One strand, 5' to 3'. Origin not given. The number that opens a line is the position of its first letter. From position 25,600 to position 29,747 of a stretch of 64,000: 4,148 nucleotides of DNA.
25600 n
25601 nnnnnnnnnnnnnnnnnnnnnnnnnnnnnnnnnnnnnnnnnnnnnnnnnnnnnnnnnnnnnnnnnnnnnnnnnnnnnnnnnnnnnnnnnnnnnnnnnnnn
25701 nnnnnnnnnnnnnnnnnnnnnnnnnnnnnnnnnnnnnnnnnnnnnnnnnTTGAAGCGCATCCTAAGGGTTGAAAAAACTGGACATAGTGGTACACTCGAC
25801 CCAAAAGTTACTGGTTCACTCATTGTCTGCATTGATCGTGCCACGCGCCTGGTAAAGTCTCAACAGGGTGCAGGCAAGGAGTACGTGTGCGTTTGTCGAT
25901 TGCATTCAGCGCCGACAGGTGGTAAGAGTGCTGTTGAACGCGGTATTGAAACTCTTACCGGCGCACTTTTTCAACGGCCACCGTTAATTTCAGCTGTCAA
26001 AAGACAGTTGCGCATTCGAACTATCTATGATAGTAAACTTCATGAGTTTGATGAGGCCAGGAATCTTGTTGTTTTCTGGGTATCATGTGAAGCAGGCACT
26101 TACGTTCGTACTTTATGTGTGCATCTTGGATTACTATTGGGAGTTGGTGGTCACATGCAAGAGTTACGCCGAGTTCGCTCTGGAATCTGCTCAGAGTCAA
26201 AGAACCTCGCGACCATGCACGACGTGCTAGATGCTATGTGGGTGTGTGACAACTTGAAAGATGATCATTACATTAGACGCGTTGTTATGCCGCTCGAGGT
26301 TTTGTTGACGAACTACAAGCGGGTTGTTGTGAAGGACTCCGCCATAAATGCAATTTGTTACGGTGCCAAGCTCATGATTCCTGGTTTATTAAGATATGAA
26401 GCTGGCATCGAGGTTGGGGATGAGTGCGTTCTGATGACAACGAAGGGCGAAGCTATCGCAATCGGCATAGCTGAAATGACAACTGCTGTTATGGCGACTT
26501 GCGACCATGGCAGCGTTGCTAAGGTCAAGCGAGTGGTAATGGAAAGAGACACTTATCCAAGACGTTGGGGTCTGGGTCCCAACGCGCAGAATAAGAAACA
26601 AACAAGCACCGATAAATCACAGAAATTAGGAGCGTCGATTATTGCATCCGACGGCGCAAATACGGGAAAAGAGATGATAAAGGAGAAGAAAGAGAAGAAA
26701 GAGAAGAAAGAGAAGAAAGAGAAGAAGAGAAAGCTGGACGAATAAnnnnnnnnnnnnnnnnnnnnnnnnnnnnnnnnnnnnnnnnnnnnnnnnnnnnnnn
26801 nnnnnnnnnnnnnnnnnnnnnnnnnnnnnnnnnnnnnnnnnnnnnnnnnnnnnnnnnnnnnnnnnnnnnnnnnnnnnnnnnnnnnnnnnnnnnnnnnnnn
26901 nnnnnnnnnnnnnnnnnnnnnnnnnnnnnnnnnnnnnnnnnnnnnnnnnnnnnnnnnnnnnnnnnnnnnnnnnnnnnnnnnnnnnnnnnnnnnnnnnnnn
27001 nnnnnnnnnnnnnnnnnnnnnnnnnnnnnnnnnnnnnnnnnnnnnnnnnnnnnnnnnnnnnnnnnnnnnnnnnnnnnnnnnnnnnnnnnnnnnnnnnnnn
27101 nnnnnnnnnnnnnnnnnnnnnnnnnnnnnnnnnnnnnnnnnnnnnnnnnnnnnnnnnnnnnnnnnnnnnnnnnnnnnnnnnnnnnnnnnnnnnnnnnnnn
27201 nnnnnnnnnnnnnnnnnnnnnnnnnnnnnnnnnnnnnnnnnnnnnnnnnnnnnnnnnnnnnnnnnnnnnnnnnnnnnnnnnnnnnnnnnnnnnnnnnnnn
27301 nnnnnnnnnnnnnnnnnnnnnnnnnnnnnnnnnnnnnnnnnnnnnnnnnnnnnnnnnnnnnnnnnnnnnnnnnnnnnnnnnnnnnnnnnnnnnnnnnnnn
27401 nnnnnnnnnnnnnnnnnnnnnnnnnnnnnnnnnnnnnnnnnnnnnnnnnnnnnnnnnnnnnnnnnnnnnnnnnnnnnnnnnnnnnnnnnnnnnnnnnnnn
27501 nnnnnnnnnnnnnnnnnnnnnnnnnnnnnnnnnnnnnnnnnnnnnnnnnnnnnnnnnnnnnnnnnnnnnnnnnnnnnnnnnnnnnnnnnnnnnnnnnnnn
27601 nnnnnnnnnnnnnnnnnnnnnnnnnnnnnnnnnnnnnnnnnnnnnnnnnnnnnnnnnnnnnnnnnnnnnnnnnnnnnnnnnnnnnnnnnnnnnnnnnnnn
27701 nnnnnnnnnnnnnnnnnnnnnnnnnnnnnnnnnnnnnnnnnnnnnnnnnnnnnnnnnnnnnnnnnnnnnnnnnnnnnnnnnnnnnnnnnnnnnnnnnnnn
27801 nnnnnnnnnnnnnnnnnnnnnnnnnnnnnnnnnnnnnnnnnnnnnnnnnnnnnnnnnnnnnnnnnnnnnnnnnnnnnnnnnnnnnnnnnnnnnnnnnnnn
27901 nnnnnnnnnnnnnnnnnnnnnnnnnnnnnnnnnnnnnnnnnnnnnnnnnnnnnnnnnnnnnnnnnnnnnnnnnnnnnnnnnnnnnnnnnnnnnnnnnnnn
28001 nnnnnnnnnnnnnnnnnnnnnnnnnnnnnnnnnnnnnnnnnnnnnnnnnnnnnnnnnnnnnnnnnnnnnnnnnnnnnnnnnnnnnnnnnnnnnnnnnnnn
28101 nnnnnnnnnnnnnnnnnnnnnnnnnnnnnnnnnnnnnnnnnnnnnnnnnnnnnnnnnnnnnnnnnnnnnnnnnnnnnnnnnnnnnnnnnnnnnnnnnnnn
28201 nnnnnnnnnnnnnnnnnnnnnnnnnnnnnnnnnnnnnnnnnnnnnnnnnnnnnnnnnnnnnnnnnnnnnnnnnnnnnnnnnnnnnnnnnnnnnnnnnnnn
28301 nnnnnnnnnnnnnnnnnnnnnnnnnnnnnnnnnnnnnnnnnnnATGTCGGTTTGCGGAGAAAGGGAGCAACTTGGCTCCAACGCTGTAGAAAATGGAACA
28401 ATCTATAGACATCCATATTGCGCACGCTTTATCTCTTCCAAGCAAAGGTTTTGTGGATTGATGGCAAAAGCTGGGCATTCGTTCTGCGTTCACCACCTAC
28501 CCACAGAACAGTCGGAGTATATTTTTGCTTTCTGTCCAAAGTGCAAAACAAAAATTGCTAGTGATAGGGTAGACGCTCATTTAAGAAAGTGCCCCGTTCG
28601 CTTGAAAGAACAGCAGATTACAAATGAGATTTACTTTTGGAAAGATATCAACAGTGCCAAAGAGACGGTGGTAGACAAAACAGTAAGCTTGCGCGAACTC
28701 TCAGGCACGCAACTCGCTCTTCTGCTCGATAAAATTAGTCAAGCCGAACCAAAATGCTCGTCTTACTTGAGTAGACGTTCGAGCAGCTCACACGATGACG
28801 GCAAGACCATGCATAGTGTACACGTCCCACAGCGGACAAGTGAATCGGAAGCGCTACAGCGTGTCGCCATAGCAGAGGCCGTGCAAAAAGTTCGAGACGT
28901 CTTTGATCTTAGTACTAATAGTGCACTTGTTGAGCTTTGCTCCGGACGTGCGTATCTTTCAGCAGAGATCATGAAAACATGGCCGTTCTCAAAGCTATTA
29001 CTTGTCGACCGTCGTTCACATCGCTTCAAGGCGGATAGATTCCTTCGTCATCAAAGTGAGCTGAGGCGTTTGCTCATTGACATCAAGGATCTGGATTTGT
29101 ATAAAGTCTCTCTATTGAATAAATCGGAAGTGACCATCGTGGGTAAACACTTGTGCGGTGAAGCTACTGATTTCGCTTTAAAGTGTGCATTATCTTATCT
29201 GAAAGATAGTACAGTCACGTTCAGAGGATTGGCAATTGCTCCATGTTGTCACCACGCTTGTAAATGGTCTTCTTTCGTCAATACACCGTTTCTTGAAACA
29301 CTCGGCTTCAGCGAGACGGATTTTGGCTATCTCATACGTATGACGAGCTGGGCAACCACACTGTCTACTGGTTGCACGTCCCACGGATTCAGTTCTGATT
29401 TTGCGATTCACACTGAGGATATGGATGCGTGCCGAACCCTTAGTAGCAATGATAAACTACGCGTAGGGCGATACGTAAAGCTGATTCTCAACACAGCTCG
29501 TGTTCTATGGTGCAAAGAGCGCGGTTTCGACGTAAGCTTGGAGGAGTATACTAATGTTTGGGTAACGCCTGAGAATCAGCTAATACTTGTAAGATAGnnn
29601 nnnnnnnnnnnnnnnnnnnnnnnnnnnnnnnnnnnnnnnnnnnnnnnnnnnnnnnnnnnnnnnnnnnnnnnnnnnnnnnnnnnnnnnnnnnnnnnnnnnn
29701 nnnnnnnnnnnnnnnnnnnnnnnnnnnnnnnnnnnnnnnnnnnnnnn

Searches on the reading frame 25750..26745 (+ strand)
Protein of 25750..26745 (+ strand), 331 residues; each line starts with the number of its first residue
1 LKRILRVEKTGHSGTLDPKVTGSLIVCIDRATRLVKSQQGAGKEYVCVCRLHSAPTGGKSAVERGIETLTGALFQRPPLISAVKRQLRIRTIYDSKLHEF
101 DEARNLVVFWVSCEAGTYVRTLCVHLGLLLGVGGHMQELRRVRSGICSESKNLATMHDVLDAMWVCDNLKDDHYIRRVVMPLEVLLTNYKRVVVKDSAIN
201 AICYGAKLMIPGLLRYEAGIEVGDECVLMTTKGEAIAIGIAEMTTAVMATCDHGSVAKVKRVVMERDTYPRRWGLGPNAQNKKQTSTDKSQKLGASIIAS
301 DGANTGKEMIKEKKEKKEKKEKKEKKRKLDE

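Call 56: search_protein_families(library=pfam, proteins=[window:25750-26745:+], max_evalue=0.00001)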
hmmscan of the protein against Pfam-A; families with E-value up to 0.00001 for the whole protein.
window:25750-26745:+ (331 aa): 3 families
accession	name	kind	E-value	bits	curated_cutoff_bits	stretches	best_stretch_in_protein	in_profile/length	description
PF01472.26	PUA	-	3e-23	82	24.8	1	190-263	1-74/74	PUA domain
PF01509.24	TruB_N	-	4.3e-23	82.8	27.3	1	2-119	1-149/149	TruB family pseudouridylate synthase (N terminal domain)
PF16198.10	TruB_C_2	-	1.1e-22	80.4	29.3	1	120-186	1-65/66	tRNA pseudouridylate synthase B C-terminal domain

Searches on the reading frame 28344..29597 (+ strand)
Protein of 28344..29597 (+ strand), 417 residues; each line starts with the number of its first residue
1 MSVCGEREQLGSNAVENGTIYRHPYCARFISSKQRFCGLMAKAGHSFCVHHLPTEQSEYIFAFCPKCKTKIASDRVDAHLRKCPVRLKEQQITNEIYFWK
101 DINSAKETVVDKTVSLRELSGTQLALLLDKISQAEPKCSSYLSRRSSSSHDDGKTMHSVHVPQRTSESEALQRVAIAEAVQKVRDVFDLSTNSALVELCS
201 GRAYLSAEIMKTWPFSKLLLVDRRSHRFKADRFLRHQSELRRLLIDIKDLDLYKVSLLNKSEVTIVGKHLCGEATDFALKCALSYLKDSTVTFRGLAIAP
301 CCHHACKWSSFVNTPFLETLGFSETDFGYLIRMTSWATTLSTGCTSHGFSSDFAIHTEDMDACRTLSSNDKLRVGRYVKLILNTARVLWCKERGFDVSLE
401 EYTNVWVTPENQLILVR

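Call 56: search_protein_families(library=pfam, proteins=[window:28344-29597:+], max_evalue=0.00001)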
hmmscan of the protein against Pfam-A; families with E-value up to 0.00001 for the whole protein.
window:28344-29597:+ (417 aa): 3 families
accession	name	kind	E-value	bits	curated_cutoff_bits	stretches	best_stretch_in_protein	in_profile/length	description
PF05206.20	TRM13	-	5.3e-73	246.2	26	1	172-416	2-256/257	Methyltransferase TRM13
PF11722.13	zf-TRM13_CCCH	-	2.1e-09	37.3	20.9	1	25-52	2-29/29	CCCH zinc finger in TRM13 protein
PF13679.12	Methyltransf_32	-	3.4e-07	30.8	27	1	177-305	10-139/143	Methyltransferase domain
